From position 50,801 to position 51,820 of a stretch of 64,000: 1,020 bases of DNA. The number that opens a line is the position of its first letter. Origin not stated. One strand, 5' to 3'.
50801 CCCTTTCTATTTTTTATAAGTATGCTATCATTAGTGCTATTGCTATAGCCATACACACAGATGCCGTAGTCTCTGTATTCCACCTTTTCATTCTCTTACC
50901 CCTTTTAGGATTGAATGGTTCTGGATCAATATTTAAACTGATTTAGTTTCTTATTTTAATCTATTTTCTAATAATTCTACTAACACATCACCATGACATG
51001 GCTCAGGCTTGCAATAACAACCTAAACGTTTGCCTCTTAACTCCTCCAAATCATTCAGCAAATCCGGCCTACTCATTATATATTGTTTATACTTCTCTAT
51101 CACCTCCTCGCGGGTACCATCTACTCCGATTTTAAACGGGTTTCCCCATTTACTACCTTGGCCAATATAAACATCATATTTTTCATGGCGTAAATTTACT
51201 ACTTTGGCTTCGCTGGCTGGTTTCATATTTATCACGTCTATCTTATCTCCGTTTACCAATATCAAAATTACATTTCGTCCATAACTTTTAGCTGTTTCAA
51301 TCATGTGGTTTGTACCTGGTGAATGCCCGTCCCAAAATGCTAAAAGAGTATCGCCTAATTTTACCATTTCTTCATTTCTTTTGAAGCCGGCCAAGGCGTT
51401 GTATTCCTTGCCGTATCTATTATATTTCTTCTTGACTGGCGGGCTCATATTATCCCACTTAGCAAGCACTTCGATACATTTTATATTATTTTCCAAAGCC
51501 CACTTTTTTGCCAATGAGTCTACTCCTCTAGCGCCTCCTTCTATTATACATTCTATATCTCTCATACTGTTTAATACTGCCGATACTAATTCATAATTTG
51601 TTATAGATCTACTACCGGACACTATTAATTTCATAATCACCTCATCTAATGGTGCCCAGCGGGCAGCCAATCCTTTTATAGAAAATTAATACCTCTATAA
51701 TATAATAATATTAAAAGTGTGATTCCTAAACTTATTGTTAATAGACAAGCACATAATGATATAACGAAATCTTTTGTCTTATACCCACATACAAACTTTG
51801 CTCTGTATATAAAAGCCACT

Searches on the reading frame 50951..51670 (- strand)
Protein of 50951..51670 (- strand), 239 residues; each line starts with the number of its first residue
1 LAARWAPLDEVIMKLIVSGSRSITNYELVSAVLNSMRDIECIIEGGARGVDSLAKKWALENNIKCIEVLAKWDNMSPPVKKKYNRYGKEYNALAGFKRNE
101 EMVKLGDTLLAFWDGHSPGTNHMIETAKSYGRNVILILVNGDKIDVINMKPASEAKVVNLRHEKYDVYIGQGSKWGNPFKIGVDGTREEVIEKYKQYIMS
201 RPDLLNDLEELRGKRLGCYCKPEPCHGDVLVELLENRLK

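Call 11: search_protein_families(library=phrogs, proteins=[window:50951-51670:-], max_evalue=0.001)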
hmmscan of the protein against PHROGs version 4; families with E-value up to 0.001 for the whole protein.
window:50951-51670:- (239 aa): 7 families
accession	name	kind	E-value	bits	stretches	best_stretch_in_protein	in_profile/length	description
phrog_464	-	unknown function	1.1e-37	131.3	1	153-238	190-289/322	unknown function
phrog_289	-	other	1.1e-32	114.6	1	10-232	20-240/500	GTP-binding domain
phrog_24867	-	DNA, RNA and nucleotide metabolism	2.4e-08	35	1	171-235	97-168/187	ribonucleotide reductase NrdA-like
phrog_16939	-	unknown function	4e-08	33.8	1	13-137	1-121/330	-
phrog_32227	-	unknown function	5.7e-06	27.2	0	198-235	183-221/230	-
phrog_11222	-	unknown function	7.4e-06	27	1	88-131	229-272/293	-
phrog_4299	-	unknown function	6.5e-05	23.2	0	27-74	133-182/322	-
